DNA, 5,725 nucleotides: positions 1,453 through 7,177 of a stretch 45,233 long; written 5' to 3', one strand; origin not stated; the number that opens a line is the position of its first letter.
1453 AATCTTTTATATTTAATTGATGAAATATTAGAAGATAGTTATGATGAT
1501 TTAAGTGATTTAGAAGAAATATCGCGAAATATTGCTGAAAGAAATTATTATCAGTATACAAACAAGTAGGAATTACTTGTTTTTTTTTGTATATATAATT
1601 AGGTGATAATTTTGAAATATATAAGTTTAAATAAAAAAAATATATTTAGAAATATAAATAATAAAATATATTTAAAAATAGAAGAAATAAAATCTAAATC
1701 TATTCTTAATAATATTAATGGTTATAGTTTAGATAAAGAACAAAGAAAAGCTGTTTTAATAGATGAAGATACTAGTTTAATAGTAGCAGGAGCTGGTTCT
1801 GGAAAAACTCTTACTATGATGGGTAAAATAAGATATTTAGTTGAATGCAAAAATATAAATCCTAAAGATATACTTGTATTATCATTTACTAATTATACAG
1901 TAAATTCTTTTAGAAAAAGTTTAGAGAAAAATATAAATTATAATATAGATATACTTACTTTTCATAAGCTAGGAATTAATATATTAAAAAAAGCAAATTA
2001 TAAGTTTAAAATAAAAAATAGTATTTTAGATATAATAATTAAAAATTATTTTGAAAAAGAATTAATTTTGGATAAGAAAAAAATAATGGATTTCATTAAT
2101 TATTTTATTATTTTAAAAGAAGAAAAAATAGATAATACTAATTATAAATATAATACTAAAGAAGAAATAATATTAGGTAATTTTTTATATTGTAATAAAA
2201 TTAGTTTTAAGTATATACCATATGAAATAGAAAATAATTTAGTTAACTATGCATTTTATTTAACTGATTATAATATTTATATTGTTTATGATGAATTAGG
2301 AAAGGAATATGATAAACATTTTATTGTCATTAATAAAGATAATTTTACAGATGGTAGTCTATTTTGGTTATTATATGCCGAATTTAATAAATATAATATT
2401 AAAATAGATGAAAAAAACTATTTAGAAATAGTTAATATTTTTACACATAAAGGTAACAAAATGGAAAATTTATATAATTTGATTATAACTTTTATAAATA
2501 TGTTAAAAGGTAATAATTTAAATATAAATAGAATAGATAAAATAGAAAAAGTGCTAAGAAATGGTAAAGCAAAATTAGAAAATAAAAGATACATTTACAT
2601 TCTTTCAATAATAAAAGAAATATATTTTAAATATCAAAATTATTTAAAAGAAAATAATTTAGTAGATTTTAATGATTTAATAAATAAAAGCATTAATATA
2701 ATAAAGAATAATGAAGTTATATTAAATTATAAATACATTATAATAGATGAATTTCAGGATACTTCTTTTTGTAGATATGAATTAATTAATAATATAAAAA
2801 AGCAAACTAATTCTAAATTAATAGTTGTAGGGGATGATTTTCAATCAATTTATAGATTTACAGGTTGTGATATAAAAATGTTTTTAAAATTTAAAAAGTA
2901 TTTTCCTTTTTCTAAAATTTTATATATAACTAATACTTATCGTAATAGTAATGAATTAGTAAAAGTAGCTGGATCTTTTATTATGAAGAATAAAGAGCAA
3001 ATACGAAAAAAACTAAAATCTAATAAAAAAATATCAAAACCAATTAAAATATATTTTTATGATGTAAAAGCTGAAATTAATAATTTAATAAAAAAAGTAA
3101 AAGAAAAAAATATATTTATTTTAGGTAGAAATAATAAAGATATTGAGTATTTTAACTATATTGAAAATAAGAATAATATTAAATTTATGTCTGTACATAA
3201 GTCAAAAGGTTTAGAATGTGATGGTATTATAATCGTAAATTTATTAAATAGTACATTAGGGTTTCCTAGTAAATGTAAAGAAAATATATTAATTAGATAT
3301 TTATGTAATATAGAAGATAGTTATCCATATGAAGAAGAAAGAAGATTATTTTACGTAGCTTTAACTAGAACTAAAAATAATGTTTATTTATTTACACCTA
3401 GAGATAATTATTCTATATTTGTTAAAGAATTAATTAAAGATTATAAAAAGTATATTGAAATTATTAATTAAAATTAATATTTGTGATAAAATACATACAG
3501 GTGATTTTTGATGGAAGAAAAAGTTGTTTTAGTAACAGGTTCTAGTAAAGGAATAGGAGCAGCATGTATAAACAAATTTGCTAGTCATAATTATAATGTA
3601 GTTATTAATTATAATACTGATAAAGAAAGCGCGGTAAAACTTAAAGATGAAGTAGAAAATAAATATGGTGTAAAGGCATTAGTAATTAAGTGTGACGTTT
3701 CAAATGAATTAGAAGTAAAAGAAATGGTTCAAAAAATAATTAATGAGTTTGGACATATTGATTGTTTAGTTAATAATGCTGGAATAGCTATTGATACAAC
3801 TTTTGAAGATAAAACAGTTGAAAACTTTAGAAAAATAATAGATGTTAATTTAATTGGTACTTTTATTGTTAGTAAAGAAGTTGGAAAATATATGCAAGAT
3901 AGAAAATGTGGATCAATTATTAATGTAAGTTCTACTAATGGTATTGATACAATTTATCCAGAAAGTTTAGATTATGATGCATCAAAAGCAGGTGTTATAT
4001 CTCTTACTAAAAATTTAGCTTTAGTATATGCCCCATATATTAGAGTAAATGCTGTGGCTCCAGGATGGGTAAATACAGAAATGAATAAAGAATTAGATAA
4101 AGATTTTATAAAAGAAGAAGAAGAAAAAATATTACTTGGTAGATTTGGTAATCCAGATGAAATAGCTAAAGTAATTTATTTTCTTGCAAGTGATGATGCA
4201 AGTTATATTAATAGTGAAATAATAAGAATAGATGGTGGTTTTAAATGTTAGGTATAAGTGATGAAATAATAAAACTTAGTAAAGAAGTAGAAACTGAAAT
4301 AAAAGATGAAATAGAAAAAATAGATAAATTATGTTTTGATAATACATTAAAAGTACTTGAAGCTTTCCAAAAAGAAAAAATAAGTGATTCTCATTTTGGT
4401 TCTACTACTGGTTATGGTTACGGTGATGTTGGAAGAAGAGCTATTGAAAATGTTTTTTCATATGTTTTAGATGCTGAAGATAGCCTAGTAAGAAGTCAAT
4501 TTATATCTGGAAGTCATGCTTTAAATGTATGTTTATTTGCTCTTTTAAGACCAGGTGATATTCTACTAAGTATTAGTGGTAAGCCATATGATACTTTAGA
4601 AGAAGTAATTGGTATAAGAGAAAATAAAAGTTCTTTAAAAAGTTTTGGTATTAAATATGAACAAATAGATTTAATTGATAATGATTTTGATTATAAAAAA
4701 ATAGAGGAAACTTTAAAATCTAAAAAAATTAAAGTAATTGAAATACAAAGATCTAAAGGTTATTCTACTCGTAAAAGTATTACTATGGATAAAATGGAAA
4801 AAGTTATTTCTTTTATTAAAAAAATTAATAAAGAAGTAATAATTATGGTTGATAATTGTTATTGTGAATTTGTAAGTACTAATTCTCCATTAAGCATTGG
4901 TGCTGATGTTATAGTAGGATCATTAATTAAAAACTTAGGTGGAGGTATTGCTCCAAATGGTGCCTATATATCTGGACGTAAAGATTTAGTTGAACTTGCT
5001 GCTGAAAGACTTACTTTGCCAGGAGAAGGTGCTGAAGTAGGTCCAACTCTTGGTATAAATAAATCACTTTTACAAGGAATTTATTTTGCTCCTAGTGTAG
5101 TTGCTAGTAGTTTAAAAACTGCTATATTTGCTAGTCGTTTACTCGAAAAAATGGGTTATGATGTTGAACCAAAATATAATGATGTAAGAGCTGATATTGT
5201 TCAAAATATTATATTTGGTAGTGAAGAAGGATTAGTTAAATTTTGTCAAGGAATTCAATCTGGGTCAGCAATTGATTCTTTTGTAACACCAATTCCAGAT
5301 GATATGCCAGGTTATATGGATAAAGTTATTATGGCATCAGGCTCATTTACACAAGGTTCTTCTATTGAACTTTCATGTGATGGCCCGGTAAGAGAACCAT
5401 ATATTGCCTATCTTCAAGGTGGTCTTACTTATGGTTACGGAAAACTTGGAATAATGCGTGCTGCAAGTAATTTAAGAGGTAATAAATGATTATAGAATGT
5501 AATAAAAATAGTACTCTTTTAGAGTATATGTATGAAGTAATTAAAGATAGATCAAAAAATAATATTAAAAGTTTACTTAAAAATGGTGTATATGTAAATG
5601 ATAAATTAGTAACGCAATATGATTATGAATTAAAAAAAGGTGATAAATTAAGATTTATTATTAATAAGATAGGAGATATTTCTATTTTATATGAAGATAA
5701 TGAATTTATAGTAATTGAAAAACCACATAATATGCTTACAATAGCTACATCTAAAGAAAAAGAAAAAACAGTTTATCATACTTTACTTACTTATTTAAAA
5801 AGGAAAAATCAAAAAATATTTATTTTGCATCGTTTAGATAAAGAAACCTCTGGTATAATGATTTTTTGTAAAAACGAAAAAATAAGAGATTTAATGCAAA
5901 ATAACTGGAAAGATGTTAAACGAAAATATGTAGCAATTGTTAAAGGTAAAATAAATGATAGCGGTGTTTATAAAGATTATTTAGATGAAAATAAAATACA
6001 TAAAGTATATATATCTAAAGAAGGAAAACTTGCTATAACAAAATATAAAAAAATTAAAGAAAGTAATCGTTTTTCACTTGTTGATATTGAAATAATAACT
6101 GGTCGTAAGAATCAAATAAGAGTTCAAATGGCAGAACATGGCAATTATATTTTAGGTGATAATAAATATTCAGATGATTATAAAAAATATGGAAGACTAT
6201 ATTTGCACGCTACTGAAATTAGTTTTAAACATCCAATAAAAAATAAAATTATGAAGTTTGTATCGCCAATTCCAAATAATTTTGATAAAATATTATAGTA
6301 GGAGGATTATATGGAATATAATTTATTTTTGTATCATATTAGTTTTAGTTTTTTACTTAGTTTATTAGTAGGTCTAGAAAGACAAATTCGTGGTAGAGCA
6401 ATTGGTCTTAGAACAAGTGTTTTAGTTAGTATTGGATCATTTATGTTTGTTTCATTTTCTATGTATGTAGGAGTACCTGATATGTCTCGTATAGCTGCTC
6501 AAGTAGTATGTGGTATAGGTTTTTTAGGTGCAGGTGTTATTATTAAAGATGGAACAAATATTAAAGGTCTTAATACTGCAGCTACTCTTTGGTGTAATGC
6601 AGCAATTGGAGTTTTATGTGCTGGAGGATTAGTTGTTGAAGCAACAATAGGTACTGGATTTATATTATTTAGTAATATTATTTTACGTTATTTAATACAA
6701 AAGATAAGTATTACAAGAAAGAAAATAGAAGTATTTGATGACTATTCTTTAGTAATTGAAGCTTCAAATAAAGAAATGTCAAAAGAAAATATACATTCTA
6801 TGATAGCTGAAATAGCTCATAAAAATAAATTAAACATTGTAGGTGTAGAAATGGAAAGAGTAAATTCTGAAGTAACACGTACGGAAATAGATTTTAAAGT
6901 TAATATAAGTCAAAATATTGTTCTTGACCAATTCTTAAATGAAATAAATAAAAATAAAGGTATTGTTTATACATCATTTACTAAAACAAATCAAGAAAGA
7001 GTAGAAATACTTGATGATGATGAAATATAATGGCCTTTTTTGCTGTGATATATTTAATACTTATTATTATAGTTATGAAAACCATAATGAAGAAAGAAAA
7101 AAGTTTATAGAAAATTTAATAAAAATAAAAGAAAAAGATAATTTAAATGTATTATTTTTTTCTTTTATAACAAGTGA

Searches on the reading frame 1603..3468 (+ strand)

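Call 20: search_protein_families(library=pfam, proteins=[window:1603-3468:+], max_evalue=0.001)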
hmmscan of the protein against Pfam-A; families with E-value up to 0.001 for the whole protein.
window:1603-3468:+ (622 aa): 6 families
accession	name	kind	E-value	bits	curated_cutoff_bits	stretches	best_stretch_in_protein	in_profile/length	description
PF00580.27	UvrD-helicase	-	4.4e-48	164.7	23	1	43-435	1-271/271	UvrD/REP helicase N-terminal domain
PF13245.12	AAA_19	-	3.6e-20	73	25.1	1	47-419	1-133/134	AAA domain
PF13361.12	UvrD_C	-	5.1e-14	52.9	25.6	1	522-596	283-345/350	UvrD-like helicase C-terminal domain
PF13538.12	UvrD_C_2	-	6.3e-09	36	27.4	1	573-596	28-51/52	UvrD-like helicase C-terminal domain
PF01443.25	Viral_helicase1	-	1.5e-05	25.4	21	1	375-598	59-228/228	Viral superfamily 1 RNA helicase core domain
PF13604.12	AAA_30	-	0.00014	22.1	27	0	43-107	2-66/191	AAA domain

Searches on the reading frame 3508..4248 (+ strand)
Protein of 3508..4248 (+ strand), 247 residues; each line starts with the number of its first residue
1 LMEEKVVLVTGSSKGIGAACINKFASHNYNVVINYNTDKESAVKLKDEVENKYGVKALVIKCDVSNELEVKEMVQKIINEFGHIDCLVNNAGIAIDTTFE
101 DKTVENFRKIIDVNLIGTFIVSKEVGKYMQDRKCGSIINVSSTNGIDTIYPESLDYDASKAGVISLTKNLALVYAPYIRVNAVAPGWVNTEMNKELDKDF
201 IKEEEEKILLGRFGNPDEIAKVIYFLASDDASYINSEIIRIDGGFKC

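Call 20: search_protein_families(library=pfam, proteins=[window:3508-4248:+], max_evalue=0.001)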
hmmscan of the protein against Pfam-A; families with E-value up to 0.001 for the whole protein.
window:3508-4248:+ (247 aa): 6 families
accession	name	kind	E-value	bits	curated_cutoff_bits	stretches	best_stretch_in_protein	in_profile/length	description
PF13561.12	adh_short_C2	-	3.6e-63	213.7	27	1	13-245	5-235/236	Enoyl-(Acyl carrier protein) reductase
PF00106.31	adh_short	-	7.6e-56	189.1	26.6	1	5-198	1-192/195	short chain dehydrogenase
PF08659.16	KR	-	4.4e-12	46.7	22.6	1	7-146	3-140/180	KR domain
PF23441.1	SDR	-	8.9e-07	29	27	1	6-244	9-254/258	SDR-like rossmann domain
PF09547.16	SpoIVA_ATPase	-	0.00043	20.2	26.6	1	29-81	183-236/237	Stage IV sporulation protein A, ATPase domain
PF01370.27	Epimerase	-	0.00079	19.3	20.9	0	7-142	1-115/240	NAD dependent epimerase/dehydratase family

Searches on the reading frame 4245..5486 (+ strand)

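Call 20: search_protein_families(library=pfam, proteins=[window:4245-5486:+], max_evalue=0.001)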
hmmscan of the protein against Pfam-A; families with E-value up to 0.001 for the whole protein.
window:4245-5486:+ (414 aa): 2 families
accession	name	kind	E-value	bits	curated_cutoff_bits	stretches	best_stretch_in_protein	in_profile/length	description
PF06838.17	Met_gamma_lyase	-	8.3e-167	555.3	24.2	1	9-409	2-403/405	Methionine gamma-lyase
PF01053.26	Cys_Met_Meta_PP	-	3.1e-08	33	27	1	40-233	27-202/381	Cys/Met metabolism PLP-dependent enzyme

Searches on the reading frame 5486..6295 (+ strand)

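Call 20: search_protein_families(library=pfam, proteins=[window:5486-6295:+], max_evalue=0.001)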
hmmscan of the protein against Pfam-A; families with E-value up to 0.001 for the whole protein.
window:5486-6295:+ (270 aa): 1 family
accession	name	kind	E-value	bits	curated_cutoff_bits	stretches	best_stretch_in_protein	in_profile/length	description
PF00849.27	PseudoU_synth_2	-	2.3e-29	103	26.8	1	74-216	2-151/152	RNA pseudouridylate synthase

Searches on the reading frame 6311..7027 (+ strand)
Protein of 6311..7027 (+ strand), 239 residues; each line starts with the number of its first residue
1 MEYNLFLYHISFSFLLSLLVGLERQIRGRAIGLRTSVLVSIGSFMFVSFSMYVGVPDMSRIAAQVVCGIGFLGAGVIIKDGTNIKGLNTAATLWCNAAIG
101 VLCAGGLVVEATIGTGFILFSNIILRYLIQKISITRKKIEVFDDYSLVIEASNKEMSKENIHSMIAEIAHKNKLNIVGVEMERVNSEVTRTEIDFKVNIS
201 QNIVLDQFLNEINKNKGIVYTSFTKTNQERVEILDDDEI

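Call 20: search_protein_families(library=pfam, proteins=[window:6311-7027:+], max_evalue=0.001)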
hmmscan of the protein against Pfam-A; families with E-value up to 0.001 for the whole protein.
window:6311-7027:+ (239 aa): 1 family
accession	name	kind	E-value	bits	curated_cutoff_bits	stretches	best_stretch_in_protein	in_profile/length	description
PF02308.21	MgtC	-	3.1e-35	121.6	31.4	1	12-128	3-118/121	MgtC family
